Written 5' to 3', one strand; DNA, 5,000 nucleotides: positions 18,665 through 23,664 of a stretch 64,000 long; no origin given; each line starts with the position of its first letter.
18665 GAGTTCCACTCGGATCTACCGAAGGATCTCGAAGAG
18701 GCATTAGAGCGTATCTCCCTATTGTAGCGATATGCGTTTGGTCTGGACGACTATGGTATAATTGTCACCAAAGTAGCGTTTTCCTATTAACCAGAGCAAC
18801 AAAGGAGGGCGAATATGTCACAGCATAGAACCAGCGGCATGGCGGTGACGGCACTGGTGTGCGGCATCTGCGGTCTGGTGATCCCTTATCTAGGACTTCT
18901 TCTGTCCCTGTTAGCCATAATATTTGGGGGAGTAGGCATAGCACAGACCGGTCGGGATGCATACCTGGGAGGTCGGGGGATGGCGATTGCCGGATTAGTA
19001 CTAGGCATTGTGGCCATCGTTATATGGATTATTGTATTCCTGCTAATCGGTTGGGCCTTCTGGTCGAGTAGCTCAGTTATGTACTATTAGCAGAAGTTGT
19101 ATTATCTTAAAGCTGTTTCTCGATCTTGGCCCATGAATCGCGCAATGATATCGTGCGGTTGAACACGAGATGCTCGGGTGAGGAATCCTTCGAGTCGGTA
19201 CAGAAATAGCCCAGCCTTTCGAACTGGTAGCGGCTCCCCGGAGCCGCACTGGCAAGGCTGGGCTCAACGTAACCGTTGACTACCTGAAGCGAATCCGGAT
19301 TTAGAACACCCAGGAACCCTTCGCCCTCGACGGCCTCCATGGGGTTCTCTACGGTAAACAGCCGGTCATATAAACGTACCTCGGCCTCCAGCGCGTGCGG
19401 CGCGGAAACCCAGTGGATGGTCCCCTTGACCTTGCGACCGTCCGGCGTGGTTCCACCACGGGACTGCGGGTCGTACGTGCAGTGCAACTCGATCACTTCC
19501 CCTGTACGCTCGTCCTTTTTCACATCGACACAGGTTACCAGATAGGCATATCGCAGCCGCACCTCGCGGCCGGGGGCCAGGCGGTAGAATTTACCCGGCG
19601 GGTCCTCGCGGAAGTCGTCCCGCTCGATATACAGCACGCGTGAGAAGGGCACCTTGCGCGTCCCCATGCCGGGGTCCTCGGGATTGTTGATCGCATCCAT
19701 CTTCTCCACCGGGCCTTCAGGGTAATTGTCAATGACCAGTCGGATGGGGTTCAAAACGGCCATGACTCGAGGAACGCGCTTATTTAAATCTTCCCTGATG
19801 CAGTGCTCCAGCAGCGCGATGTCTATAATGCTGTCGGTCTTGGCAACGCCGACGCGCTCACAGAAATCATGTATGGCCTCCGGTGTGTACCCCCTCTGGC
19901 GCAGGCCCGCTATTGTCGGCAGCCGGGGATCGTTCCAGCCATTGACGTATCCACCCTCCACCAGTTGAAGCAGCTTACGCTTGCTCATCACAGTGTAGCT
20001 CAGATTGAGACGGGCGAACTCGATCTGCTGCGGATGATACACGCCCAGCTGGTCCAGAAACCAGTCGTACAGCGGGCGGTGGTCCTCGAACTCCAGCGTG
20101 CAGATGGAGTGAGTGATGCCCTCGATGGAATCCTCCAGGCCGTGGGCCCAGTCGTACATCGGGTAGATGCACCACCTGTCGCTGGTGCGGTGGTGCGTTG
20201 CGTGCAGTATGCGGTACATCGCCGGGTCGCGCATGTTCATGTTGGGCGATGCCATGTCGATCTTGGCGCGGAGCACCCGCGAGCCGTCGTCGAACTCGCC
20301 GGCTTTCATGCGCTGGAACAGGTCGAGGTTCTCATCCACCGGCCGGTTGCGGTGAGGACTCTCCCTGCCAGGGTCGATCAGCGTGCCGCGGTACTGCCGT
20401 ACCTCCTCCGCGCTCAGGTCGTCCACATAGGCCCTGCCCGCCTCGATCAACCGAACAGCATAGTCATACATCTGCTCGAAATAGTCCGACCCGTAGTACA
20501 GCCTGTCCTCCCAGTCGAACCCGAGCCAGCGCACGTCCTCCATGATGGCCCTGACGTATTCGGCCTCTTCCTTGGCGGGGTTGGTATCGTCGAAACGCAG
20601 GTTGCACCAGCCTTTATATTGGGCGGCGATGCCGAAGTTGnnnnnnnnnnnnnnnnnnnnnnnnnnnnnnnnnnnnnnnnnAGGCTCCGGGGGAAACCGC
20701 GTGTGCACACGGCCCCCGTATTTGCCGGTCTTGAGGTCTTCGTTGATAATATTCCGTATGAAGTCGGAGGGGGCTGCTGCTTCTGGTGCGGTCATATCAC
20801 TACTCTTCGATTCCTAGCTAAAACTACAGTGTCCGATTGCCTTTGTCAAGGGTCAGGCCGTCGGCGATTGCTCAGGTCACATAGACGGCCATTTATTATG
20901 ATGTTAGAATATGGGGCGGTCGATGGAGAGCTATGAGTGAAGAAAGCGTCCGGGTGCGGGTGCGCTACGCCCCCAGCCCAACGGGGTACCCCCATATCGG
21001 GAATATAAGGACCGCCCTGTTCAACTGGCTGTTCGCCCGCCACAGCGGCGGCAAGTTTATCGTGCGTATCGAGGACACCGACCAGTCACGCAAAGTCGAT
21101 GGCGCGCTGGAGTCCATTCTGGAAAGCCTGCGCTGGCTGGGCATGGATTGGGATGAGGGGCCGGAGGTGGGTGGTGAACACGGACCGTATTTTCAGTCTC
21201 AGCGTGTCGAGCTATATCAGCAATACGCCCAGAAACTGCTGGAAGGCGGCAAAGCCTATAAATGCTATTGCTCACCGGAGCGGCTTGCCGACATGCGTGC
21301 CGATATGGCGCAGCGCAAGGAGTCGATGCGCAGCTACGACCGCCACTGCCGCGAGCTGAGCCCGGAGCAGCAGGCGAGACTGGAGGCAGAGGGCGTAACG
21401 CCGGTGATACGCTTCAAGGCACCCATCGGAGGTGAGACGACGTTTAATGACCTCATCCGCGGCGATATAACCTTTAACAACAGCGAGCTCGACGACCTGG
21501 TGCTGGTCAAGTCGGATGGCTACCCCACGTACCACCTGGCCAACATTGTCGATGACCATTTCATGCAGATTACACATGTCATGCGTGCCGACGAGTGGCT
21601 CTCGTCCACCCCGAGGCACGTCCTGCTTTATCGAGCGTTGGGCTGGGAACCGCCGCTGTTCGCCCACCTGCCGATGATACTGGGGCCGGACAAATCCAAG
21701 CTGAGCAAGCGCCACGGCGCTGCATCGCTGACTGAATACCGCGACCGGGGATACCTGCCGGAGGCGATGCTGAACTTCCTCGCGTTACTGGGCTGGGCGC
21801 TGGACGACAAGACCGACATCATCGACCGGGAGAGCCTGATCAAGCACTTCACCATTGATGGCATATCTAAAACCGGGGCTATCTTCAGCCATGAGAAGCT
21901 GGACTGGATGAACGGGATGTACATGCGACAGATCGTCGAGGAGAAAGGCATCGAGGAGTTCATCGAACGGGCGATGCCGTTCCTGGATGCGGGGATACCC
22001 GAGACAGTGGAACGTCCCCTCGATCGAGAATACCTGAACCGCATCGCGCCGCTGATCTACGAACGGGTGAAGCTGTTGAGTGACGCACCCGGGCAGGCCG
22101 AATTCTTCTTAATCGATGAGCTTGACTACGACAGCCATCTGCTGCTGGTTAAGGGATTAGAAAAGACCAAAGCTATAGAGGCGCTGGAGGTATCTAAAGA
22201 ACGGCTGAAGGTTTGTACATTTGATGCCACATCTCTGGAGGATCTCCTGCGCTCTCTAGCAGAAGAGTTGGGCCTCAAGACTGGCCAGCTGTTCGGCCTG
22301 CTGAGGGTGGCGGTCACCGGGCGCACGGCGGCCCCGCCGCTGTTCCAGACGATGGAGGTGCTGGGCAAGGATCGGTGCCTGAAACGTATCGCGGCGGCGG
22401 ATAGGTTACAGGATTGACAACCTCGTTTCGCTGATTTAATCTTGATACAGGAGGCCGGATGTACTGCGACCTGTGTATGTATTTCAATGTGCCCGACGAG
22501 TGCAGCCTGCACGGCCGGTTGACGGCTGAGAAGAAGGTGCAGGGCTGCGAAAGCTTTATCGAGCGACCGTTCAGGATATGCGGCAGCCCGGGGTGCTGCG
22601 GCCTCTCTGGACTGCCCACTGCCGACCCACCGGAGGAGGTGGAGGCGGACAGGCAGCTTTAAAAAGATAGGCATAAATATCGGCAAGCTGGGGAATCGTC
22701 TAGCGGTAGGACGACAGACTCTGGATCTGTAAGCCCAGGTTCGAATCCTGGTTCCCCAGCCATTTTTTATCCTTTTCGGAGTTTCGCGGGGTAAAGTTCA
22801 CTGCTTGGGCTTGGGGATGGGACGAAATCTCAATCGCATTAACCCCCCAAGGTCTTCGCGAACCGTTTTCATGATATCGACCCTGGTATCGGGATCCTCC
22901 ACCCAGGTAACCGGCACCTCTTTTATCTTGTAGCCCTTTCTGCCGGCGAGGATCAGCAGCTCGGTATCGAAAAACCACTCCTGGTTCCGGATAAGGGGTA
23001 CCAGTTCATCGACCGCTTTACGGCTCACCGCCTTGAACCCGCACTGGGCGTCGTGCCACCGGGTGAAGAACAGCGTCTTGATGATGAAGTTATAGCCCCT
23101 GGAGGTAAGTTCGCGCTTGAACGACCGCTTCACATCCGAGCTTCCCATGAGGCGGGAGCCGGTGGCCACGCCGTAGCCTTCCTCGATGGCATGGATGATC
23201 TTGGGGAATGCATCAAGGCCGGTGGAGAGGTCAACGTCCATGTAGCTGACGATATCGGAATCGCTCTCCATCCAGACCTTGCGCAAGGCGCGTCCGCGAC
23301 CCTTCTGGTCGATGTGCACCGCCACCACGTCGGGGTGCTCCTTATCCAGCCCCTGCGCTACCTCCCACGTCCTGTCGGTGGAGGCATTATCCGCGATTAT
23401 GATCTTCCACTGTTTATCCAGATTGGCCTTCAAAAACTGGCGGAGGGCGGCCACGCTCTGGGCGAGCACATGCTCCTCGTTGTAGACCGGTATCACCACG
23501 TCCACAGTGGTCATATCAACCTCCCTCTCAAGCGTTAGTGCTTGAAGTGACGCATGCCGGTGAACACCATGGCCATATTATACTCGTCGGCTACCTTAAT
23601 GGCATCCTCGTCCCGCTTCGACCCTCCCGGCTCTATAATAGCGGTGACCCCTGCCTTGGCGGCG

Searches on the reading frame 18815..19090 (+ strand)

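Call 51: search_protein_families(library=pfam, proteins=[window:18815-19090:+], max_evalue=0.001)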
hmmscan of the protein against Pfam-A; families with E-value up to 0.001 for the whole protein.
window:18815-19090:+ (91 aa): 1 family
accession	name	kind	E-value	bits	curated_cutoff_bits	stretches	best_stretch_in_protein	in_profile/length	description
PF13828.11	DUF4190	-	4.6e-14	52.4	35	1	9-73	1-61/62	Domain of unknown function (DUF4190)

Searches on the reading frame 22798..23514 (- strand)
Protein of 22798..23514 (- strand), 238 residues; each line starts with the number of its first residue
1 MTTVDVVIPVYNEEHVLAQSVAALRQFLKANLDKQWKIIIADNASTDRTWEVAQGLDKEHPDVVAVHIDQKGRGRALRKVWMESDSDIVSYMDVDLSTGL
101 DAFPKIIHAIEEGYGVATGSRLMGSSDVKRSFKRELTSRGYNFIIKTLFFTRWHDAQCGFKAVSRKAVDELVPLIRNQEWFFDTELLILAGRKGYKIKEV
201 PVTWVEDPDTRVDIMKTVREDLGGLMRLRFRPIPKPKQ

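Call 51: search_protein_families(library=pfam, proteins=[window:22798-23514:-], max_evalue=0.001)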
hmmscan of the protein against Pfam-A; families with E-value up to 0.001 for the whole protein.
window:22798-23514:- (238 aa): 3 families
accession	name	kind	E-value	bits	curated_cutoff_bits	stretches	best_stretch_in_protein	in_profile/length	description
PF00535.33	Glycos_transf_2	-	6.4e-27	95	23.3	1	6-171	2-167/168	Glycosyl transferase family 2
PF10111.15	Glyco_tranf_2_2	-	7.5e-06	26.1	27.3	1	6-109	2-105/276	Glycosyltransferase like family 2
PF13641.12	Glyco_tranf_2_3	-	0.00095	19.7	27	1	4-125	3-127/230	Glycosyltransferase like family 2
